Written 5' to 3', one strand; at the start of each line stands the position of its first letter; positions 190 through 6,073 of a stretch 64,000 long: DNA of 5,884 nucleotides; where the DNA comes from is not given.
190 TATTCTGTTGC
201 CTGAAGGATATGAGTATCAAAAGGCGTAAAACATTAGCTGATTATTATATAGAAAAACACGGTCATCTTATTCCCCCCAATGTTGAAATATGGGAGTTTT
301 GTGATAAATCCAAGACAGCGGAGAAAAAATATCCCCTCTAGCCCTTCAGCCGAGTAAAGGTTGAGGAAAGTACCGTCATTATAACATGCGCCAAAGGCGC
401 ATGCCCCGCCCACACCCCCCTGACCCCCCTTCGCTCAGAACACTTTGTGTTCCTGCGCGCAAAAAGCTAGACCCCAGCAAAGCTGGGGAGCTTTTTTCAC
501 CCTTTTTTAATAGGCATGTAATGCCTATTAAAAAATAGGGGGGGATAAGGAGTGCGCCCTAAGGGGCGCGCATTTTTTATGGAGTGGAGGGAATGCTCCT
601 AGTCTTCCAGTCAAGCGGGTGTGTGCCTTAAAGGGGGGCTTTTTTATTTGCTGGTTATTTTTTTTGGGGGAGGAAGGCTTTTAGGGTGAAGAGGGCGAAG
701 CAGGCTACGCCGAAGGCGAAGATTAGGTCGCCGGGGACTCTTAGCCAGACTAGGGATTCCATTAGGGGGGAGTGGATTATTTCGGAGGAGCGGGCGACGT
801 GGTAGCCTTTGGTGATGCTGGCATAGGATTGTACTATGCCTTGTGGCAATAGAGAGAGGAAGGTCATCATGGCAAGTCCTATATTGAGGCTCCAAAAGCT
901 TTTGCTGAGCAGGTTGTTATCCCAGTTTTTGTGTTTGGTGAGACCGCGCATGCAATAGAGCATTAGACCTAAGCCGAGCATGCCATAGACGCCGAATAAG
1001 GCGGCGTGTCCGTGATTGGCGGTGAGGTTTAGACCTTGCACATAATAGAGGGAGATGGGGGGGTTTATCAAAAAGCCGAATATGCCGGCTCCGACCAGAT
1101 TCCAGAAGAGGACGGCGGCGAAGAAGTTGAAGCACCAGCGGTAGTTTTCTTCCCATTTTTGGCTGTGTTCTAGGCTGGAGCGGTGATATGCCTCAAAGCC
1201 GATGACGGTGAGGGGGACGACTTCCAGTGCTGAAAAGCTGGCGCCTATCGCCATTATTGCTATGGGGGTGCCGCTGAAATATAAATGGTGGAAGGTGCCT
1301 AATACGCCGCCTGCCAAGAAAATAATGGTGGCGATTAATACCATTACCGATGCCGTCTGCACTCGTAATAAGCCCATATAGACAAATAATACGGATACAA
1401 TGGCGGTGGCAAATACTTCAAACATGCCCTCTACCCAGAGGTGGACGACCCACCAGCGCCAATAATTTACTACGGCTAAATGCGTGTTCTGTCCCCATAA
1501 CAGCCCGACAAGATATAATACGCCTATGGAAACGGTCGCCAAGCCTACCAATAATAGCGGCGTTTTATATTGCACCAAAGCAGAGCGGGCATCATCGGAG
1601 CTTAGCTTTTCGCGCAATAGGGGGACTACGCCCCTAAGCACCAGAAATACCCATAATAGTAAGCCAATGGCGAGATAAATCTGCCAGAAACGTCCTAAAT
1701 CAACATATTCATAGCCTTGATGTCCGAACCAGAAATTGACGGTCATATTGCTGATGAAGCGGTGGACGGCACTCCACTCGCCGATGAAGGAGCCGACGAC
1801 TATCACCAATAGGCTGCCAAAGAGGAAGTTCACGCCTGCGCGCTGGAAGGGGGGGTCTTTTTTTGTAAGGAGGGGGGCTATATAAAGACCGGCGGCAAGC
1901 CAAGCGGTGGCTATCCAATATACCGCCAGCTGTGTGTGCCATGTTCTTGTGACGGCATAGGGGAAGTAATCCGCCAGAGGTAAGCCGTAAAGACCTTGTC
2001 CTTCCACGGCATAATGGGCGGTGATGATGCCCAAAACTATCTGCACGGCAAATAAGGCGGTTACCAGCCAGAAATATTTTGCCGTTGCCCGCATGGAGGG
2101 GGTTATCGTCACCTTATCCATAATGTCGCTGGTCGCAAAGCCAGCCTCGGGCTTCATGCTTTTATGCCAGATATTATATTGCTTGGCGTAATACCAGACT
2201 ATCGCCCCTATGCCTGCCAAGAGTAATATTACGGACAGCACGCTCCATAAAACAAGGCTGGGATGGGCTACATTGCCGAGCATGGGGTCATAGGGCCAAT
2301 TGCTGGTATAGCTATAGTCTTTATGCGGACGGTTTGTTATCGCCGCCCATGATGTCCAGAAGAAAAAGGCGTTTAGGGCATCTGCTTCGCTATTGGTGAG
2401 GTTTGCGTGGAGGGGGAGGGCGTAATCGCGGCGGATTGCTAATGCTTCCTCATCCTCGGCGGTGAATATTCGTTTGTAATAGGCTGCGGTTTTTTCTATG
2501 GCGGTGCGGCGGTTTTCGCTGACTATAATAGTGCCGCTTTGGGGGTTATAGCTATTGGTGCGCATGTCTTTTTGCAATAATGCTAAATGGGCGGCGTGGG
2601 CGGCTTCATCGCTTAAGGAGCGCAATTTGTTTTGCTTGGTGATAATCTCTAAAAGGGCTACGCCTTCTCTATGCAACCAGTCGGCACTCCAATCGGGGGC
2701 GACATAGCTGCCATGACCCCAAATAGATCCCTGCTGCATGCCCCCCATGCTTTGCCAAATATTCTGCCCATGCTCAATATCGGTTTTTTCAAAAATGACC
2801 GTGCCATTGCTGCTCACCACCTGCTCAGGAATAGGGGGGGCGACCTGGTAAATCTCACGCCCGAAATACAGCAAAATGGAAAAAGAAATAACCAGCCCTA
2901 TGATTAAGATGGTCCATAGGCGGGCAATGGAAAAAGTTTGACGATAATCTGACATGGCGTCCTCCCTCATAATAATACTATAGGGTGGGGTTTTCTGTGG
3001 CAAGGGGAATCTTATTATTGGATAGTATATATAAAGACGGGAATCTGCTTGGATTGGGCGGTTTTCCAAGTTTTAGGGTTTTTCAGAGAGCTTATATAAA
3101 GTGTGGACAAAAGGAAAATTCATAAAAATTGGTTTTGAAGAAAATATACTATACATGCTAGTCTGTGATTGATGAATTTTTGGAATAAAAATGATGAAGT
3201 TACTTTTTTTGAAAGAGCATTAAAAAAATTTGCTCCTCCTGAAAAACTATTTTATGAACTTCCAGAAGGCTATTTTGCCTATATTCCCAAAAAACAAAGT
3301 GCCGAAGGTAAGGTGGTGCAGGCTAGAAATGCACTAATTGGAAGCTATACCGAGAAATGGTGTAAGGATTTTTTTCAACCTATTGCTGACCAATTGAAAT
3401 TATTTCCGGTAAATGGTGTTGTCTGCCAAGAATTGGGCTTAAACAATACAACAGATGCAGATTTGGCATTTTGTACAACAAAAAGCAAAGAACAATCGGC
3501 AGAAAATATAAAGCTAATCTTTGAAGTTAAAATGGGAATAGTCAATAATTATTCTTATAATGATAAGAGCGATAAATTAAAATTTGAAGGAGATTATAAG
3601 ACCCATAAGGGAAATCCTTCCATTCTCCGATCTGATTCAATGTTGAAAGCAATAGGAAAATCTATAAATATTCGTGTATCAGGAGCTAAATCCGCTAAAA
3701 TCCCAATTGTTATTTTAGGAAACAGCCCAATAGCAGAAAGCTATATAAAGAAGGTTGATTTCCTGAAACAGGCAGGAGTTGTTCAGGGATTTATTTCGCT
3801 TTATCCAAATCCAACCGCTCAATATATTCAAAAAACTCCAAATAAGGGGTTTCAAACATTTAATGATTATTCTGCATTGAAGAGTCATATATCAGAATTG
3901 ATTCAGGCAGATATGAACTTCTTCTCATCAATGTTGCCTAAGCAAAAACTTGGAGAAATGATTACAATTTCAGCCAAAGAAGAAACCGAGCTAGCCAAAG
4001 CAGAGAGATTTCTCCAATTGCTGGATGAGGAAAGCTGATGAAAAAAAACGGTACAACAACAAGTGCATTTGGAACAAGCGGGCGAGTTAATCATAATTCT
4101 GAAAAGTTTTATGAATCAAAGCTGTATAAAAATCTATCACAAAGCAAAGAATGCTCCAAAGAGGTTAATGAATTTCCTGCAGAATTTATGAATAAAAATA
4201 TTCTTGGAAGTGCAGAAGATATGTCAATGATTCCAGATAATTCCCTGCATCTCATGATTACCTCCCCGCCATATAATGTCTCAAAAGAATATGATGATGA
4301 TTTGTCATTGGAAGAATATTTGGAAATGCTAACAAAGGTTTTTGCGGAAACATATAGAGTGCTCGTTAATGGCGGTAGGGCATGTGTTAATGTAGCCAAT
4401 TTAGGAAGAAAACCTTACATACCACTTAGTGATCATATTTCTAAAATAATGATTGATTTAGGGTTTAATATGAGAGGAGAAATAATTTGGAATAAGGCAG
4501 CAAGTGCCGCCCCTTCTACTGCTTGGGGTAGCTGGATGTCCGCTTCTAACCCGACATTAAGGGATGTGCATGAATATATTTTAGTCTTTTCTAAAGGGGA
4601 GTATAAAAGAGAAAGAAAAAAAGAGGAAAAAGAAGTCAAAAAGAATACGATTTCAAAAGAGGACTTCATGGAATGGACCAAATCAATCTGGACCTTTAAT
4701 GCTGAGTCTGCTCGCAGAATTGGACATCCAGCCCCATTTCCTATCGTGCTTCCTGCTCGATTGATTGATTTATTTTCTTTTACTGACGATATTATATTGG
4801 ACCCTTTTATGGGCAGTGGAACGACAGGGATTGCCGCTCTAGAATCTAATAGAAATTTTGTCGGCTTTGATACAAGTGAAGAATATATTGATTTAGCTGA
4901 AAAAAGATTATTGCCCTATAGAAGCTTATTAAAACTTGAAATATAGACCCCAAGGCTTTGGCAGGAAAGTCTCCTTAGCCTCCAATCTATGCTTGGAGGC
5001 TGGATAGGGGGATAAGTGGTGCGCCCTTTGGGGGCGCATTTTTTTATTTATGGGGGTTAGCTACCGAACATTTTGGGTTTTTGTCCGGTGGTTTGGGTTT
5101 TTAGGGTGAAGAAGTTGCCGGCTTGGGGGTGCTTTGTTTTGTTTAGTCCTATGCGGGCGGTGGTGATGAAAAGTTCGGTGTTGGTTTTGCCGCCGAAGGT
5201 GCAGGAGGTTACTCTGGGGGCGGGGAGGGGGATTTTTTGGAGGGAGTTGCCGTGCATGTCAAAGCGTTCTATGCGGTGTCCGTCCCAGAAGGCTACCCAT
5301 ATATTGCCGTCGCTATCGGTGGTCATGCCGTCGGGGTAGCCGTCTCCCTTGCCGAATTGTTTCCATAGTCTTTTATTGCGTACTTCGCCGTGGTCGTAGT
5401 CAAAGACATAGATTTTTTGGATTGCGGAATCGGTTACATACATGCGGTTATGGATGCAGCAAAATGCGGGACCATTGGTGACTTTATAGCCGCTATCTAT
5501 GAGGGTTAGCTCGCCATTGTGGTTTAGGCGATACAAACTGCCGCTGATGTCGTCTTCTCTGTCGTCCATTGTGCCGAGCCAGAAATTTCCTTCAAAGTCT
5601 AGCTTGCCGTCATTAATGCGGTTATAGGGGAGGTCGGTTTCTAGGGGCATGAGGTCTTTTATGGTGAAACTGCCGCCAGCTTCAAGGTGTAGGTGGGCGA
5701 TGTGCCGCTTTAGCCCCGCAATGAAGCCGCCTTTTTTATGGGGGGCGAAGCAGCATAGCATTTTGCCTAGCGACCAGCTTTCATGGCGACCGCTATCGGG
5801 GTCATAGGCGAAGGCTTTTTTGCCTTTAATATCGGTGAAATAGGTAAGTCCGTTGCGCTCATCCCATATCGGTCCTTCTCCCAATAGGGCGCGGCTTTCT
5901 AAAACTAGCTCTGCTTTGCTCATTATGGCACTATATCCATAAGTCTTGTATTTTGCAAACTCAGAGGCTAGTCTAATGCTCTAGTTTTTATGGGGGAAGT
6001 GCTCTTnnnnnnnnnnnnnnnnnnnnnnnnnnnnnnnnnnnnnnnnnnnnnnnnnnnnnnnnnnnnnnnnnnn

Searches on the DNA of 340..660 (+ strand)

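Call 33: search_rna_families(source=window, start=340, end=660, threshold=evalue, max_evalue=10)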
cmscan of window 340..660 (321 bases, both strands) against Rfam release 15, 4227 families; matches with E-value up to 10: 12.
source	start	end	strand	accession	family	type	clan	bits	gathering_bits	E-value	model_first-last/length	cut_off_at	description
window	475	578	+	RF01859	Phe_leader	Cis-reg; leader;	-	23.7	55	0.072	1-125/125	no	Phenylalanine leader peptide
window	490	550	-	RF03259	MIR1514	Gene; miRNA;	-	21.9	90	0.13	1-110/110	no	MIR1514 microRNA precursor family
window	492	547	+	RF03259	MIR1514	Gene; miRNA;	-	20.7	90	0.26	1-110/110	no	MIR1514 microRNA precursor family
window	457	554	-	RF01859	Phe_leader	Cis-reg; leader;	-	19.6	55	0.58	1-125/125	no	Phenylalanine leader peptide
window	516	581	+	RF02063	STnc350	Gene; sRNA;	-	19.1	60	0.33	1-68/68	no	Salmonella enterica sRNA STnc350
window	520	648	+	RF00515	PyrR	Cis-reg;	-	17.8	54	3.8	1-115/115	no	PyrR binding site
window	489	551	+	RF01001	mir-609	Gene; miRNA;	-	16.5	98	1.6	1-92/92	no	mir-609 microRNA precursor family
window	490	550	+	RF04147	MIR6224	Gene; miRNA;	-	16.4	171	0.6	1-176/176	no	MIR6224 microRNA precursor family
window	493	585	+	RF00236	ctRNA_pGA1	Gene; antisense;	-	16.2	45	0.78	1-79/79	no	ctRNA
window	386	453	+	RF02228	sX9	Gene; sRNA;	-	16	44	1.2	1-76/76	no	Xanthomonas sRNA sX9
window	450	532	-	RF02621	BSnc120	Gene; sRNA;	-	14.4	114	2.7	1-88/88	no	Brucella sRNA 120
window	553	648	+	RF02869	ncS025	Gene; sRNA;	-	13.3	46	6.3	1-85/85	no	Burkholderia sRNA 25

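Call 64: search_dna_similar(query=window:396-660:+, collection=plasmids, mode=distant, max_evalue=0.01, max_rows=10)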
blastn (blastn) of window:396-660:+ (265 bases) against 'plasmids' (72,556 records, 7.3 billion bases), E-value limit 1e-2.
No match.

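Call 65: search_dna_similar(query=window:396-660:+, collection=phages, mode=distant, max_evalue=0.01, max_rows=10)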
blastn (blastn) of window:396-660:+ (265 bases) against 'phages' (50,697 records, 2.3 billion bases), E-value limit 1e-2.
No match.

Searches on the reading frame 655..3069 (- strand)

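Call 14: search_protein_families(library=ncbifam, proteins=[window:655-3069:-])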
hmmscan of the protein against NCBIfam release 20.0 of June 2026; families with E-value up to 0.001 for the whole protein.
window:655-3069:- (804 aa): 0 families

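Call 27: search_protein_families(library=pfam, proteins=[window:655-3069:-], max_evalue=0.01)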
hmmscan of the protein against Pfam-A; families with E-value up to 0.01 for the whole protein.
window:655-3069:- (804 aa): 2 families
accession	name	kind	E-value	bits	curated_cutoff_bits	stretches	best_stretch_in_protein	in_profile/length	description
PF22085.1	NorB_cytochrome_c-like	-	8.7e-62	209.1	29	1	81-260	1-181/181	Nitric oxide reductase subunit B, cytochrome c-like domain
PF00115.25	COX1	-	4.1e-57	194.4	34.8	1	328-783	2-436/436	Cytochrome C and Quinol oxidase polypeptide I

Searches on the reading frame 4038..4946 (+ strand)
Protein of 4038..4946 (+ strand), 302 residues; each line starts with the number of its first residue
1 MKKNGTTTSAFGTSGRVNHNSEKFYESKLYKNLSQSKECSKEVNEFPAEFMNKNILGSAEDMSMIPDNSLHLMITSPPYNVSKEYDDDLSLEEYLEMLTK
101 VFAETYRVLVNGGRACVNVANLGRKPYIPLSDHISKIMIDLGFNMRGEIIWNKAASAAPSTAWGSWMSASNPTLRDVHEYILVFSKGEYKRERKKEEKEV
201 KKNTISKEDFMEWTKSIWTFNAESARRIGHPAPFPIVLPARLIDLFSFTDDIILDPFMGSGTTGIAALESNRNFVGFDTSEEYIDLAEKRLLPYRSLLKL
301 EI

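Call 14: search_protein_families(library=ncbifam, proteins=[window:4038-4946:+])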
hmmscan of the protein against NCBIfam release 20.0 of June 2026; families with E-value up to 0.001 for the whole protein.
window:4038-4946:+ (302 aa): 4 families
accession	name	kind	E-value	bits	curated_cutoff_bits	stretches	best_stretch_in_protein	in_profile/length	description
NF008572.0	PRK11524.1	equivalog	1.2e-20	73.8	292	1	57-292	20-257/294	adenine-specific DNA-methyltransferase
NF050803.1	DnaMtaseCcrMCaul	equivalog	1.2e-15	57.3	830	1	133-292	96-248/350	adenine-specific DNA-methyltransferase CcrM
NF010253.0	PRK13699.1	subfamily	4.8e-14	52.6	244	1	51-291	1-205/226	DNA methyltransferase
NF040721.1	Trm14_Arch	equivalog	1.2e-05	24.7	280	0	228-269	169-211/370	tRNA (guanine(6)-N2)-methyltransferase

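Call 82: search_protein_families(library=padloc, proteins=[window:4038-4946:+], max_evalue=0.01)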
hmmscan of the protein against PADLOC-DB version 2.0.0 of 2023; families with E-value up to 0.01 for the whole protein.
window:4038-4946:+ (302 aa): 72 families (the best 25 are shown)
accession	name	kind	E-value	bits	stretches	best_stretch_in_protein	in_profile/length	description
PDLC03350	MTase_II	-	4.7e-119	395.4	1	2-291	6-295/312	Type II methyltransferase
PDLC03353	MTase_II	-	8.5e-74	246.4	1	51-291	9-250/260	Type II methyltransferase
PDLC03371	MTase_II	-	9.9e-39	131.4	1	59-292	19-253/260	Type II methyltransferase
PDLC03283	MTase_II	-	2.7e-37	126.9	2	90-291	61-271/352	Type II methyltransferase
PDLC03259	MTase_II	-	1e-36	124.7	1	54-291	6-255/423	Type II methyltransferase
PDLC03387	MTase_II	-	3.3e-35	119.6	2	138-292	135-276/289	Type II methyltransferase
PDLC03260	MTase_II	-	1.1e-33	114.6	2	149-290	178-306/349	Type II methyltransferase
PDLC03299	MTase_II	-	2.3e-32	110.7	1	59-292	23-258/296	Type II methyltransferase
PDLC03246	MTase_II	-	1.8e-30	104.3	1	52-287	112-362/376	Type II methyltransferase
PDLC03363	MTase_II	-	2e-26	91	2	203-300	27-127/294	Type II methyltransferase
PDLC03230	MTase_II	-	1.3e-25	88.5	1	44-289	28-280/360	Type II methyltransferase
PDLC03295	MTase_II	-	2e-21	74.8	1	57-291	10-266/292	Type II methyltransferase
PDLC03252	MTase_II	-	1.9e-20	71.5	2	138-290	214-352/365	Type II methyltransferase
PDLC03339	MTase_II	-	1.4e-19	68.2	1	217-291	197-271/399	Type II methyltransferase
PDLC03236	MTase_II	-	3.7e-19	66.6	1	36-292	633-900/912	Type II methyltransferase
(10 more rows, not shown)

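Call 100: search_dna_similar(query=window:4038-4946:+, collection=plasmids, mode=protein, max_rows=8)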
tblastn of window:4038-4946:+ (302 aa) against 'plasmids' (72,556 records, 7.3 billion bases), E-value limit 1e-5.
The search stops at 5000 records and this limit was reached: more records match than are counted here, and every count below describes the 5000 best-scoring records only.
Records with a match: at least 5000; places in all: 5256; records where one place covers at least 80% of the query: 837.
Best place of each record, by identity: <60% 5000.
By first word of the organism name: Escherichia 3370; Salmonella 502; Klebsiella 468; Shigella 184; Citrobacter 84; Enterobacter 79; Yersinia 63; Xanthomonas 30; Ralstonia 25; Serratia 14; and 79 more.
By predicted mobility (MOB-suite, as given by PLSDB): conjugative 3680; non-mobilizable 758; mobilizable 562.
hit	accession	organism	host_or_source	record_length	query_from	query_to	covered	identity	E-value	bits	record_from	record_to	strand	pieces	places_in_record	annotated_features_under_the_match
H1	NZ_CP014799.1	Salipiger profundus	single cell,environmental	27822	5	296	90%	33.3%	3e-17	160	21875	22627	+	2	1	DNA methyltransferase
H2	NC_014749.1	Calditerrivibrio nitroreducens DSM 19672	terrestrial hot spring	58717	72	298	75%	39.1%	2e-42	162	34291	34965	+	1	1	site-specific DNA-methyltransferase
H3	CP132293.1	Haloferacaceae archaeon XH8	cell culture,Pickle salt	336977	29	291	87%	32.8%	5e-33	135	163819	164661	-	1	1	record has no annotation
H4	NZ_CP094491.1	Paenarthrobacter ureafaciens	soil,farmland soil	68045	67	292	69%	39.9%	9e-14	153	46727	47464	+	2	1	site-specific DNA-methyltransferase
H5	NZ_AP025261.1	Paraburkholderia terrae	-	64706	56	291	78%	34.1%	6e-31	129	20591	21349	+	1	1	site-specific DNA-methyltransferase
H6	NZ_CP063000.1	Klebsiella pneumoniae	Homo sapiens,Gall bladder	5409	59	286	75%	34.8%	3e-28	121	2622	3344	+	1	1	site-specific DNA-methyltransferase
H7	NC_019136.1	Salmonella enterica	-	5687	58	286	76%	33.9%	2e-26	116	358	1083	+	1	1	site-specific DNA-methyltransferase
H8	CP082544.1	Salmonella enterica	Chicken Legs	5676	58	286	76%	33.9%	2e-26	115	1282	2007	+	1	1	site-specific DNA-methyltransferase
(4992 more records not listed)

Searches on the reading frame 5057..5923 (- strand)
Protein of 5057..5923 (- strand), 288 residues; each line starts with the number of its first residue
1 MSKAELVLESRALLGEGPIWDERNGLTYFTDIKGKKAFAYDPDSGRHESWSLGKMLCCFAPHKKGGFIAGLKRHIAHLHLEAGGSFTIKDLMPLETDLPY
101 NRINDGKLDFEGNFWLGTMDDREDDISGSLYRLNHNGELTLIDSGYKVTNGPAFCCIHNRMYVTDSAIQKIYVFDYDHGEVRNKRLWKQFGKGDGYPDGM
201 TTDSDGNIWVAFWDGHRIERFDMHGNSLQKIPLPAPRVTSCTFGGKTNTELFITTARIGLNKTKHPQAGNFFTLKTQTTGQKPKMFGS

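Call 14: search_protein_families(library=ncbifam, proteins=[window:5057-5923:-])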
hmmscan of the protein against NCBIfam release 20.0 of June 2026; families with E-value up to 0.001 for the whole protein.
window:5057-5923:- (288 aa): 0 families

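Call 27: search_protein_families(library=pfam, proteins=[window:5057-5923:-], max_evalue=0.01)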
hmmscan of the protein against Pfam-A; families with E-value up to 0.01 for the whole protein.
window:5057-5923:- (288 aa): 5 families
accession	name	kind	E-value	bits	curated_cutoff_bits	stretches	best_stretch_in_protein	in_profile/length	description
PF08450.18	SGL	-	2.5e-72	243.9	26.3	1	14-257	1-246/246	SMP-30/Gluconolactonase/LRE-like region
PF07494.17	Reg_prop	-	0.0031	18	20.4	0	200-212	10-22/24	Two component regulator propeller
PF24684.1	Vgb_lyase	-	0.0043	16.3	50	1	194-243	96-144/290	Virginiamycin B lyase family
PF13449.12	Phytase-like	-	0.0051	17.2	27.6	1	197-236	70-109/284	Esterase-like activity of phytase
PF22701.2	Mala_s_1-like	-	0.0073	16.5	27.5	0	191-233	129-168/195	Mal s 1 allergenic protein-like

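Call 43: find_homologous_proteins(query=A1, max_evalue=0.001)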
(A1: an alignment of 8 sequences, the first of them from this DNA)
Query A1 (8 sequences) (288 aa, profile of the alignment): 1673 proteins with E <= 0.001 among 8000 candidates; the best 120 are listed.
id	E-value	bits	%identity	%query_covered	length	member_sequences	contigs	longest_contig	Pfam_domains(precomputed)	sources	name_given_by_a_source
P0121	6.4e-41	159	100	100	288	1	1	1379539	PF08450.19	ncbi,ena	-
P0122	1.2e-27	116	-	-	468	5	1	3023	PF00115.26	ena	-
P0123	2.8e-25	108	-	-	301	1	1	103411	PF00115.26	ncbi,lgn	-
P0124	2.7e-24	105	-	-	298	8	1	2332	PF00115.26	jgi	jgi:nitric oxide reductase subunit B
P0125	5.9e-24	103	-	-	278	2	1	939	PF00115.26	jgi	jgi:nitric oxide reductase subunit B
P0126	4.2e-23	101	-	-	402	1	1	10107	PF00115.26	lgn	-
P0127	5.5e-23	100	-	-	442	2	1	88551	PF00115.26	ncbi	ncbi:MAG: cbb3-type cytochrome c oxidase subunit I [Rhodospirillaceae bacterium]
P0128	6.4e-23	100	-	-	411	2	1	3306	PF00115.26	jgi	jgi:nitric oxide reductase subunit B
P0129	9.8e-23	99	-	-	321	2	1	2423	PF00115.26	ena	-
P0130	1.1e-22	99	-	-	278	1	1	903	PF00115.26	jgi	-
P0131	1.4e-22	99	-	-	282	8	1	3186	PF00115.26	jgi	-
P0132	2.1e-22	98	-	-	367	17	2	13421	PF00115.26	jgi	jgi:nitric oxide reductase subunit B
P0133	4.6e-22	97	-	-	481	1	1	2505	PF00115.26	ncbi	ncbi:MAG: cbb3-type cytochrome c oxidase subunit I, partial [Pseudomonadales bacterium]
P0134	6.8e-22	97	-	-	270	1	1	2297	PF00115.26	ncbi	-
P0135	7.1e-22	97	-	-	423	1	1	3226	PF00115.26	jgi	jgi:nitric oxide reductase subunit B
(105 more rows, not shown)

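Call 44: find_encoding_contigs(protein=P0121, flank=10000, max_places=10)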
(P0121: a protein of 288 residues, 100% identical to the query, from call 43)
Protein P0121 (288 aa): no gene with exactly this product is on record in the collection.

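Call 45: list_cluster_members(proteins=[P0121, P0001])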
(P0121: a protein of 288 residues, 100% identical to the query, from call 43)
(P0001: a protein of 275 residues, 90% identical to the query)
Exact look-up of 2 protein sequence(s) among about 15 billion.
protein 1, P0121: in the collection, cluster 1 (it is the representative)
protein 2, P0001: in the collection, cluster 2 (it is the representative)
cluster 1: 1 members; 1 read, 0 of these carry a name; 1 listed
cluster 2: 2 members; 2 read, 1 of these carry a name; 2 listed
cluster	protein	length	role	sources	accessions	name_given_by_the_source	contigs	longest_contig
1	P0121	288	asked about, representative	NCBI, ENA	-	-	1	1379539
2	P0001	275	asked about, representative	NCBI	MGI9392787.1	MAG: A/G-specific adenine glycosylase, partial [Parvibaculales bacterium]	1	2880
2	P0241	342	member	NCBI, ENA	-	-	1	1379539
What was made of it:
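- Tried and rejected: The genome is nevertheless in the protein collection, as a 1,379,539-bp contig (calls 43, 45).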

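Call 54: find_encoding_contigs(protein=P0241, flank=10000)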
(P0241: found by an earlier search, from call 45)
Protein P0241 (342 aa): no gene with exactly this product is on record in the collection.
